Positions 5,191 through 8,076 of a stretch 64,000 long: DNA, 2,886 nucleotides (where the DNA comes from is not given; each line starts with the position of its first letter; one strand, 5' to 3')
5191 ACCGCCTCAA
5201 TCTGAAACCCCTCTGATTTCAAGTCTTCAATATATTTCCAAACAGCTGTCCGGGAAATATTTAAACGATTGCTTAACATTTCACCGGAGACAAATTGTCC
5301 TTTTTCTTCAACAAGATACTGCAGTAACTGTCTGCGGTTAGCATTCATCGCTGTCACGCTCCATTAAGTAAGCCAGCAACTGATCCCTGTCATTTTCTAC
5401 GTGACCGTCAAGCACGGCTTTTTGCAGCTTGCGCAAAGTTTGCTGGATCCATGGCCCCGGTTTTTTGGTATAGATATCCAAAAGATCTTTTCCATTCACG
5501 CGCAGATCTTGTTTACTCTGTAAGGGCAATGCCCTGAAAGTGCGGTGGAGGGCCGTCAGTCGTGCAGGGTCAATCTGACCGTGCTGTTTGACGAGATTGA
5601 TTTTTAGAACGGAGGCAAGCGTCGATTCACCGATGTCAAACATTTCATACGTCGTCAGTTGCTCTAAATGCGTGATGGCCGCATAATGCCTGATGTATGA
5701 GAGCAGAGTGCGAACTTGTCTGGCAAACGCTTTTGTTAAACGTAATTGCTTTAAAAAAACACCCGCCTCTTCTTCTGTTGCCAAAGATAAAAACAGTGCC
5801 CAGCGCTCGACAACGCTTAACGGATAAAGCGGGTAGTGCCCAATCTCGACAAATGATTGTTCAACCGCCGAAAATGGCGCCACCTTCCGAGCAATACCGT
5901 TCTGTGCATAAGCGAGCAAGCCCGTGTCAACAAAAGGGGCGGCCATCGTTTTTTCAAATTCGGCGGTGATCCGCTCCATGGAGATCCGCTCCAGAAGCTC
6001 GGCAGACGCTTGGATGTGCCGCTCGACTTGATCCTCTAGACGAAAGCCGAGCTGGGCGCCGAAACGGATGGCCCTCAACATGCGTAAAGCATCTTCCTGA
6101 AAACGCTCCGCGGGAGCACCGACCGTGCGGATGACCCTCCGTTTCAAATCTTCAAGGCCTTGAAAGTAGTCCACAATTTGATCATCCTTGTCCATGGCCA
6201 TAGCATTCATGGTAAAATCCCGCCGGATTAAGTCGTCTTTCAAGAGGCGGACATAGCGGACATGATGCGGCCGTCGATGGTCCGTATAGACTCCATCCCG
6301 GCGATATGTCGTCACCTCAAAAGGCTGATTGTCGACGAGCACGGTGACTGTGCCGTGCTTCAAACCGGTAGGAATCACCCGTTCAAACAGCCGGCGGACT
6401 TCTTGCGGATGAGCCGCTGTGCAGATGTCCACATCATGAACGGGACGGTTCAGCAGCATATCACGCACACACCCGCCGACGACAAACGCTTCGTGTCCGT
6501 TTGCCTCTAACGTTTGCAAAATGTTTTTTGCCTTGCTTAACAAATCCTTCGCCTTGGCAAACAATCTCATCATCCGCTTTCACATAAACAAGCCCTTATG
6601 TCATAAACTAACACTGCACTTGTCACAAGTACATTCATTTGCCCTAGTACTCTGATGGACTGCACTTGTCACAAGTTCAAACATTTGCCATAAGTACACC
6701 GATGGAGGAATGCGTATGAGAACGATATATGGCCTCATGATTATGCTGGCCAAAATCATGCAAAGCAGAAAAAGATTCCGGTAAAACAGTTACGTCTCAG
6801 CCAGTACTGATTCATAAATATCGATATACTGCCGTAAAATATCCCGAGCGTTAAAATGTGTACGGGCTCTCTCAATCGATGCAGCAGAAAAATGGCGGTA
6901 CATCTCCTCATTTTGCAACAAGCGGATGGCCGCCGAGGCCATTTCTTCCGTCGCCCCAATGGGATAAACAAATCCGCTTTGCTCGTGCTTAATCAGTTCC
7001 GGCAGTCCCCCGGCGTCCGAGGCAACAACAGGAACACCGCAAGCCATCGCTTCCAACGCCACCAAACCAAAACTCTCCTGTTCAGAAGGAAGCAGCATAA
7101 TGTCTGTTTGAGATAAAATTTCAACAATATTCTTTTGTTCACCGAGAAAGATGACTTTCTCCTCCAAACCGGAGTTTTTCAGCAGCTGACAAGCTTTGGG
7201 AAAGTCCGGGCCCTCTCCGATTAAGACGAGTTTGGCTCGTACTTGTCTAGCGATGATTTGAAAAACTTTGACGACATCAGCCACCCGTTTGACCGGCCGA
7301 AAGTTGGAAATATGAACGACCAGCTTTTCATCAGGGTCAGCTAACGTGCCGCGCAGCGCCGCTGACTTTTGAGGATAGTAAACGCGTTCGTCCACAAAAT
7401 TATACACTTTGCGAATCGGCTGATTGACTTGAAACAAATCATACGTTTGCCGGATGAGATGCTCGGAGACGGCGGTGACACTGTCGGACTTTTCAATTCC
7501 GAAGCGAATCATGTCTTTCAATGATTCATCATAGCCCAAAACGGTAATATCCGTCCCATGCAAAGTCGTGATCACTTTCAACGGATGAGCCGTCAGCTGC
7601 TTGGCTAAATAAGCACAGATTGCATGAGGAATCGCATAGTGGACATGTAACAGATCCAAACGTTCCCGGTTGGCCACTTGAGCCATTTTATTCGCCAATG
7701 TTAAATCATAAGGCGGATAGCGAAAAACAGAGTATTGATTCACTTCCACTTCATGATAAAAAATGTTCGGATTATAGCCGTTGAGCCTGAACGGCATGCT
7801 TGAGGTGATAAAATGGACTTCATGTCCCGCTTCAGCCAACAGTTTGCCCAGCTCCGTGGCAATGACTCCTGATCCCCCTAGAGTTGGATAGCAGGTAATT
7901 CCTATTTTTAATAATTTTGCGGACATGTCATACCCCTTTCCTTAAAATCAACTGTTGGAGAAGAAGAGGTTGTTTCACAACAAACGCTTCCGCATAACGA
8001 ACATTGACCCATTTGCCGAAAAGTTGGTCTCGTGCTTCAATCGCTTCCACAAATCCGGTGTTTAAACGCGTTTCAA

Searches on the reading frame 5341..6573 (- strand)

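Call 55: search_protein_families(library=pfam, proteins=[window:5341-6573:-], max_evalue=0.00001)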
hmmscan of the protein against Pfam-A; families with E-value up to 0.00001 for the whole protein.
window:5341-6573:- (411 aa): 3 families
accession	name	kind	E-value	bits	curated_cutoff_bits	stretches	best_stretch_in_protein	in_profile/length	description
PF01743.26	PolyA_pol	-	7.4e-39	133.4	23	1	29-149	1-126/126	Poly A polymerase head domain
PF13735.12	tRNA_NucTran2_2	-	5.4e-28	98.3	27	1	256-402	8-148/149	tRNA nucleotidyltransferase domain 2 putative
PF12627.12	PolyA_pol_RNAbd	-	8.4e-10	38.7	22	1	176-234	1-59/64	Probable RNA and SrmB- binding site of polymerase A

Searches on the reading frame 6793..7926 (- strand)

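Call 55: search_protein_families(library=pfam, proteins=[window:6793-7926:-], max_evalue=0.00001)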
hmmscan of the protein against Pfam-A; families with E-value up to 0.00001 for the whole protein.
window:6793-7926:- (378 aa): 7 families
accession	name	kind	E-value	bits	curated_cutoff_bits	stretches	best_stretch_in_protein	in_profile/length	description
PF00534.26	Glycos_transf_1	-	2.5e-41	141.5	26.4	1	195-351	10-170/172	Glycosyl transferases group 1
PF13692.12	Glyco_trans_1_4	-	5e-35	121.3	27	1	201-339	2-142/142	Glycosyl transferases group 1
PF13439.12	Glyco_transf_4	-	1.8e-24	87.1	28.5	1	17-180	2-168/170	Glycosyltransferase Family 4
PF13579.12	Glyco_trans_4_4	-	2.6e-14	54.3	29.7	1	17-163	1-144/158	Glycosyl transferase 4-like domain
PF20706.3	GT4-conflict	-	1.3e-13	51.1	26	1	260-318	268-326/385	Family 4 Glycosyltransferase in conflict systems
PF13477.12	Glyco_trans_4_2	-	1.6e-12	48.2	23.4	1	29-153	19-138/139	Glycosyl transferase 4-like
PF13524.12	Glyco_trans_1_2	-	1.6e-08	35.1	25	1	265-368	38-143/144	Glycosyl transferase-like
